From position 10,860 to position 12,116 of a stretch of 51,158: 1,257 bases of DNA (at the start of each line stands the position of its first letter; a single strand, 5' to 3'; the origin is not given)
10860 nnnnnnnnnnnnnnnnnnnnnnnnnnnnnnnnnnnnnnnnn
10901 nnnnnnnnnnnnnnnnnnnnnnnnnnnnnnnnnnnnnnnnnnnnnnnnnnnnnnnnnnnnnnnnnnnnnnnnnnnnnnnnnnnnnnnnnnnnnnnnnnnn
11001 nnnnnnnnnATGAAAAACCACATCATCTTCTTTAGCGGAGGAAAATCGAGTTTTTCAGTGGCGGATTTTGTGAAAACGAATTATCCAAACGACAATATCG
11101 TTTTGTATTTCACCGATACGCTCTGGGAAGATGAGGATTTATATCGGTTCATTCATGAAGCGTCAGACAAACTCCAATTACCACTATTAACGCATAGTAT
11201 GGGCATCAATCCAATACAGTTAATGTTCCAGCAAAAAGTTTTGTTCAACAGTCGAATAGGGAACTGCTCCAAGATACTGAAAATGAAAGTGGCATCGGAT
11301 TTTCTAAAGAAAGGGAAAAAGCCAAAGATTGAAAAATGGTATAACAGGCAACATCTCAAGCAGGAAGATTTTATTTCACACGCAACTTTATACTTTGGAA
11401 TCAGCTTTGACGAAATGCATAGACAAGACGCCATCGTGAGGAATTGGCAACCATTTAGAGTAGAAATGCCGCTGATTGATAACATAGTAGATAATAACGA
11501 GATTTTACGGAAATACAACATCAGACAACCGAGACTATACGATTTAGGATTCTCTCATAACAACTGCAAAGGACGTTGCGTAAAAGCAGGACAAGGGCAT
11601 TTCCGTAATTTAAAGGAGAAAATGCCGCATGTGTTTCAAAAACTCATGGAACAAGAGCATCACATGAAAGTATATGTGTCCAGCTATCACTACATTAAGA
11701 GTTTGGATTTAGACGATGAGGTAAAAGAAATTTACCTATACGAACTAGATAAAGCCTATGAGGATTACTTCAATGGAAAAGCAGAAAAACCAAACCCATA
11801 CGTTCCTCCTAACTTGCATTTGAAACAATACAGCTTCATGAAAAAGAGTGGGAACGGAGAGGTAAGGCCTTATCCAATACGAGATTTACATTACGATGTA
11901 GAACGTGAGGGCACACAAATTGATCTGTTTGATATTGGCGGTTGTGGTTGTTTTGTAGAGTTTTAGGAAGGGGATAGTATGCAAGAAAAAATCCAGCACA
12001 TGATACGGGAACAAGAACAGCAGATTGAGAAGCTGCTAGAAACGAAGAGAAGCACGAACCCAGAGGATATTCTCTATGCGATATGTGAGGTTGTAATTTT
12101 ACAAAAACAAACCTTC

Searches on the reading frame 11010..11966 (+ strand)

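Call 73: search_protein_families(library=pfam, proteins=[window:11010-11966:+], max_evalue=0.001)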
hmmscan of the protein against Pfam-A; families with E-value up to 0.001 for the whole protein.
window:11010-11966:+ (318 aa): 1 family
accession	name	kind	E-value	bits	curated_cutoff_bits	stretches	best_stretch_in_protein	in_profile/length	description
PF01507.26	PAPS_reduct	-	7.9e-06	26.4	22.5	1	4-103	2-100/175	Phosphoadenosine phosphosulfate reductase domain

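Call 104: search_protein_families(library=padloc, proteins=[window:11010-11966:+], max_evalue=0.001)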
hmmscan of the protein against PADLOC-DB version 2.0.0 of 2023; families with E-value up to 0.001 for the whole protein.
window:11010-11966:+ (318 aa): 2 families
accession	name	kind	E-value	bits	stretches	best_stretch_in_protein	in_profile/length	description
PDLC02782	SspD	-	6.9e-14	50.2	1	4-251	2-233/277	SspD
PDLC02510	BrxP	-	5e-05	19.7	1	5-58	136-189/779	BrxP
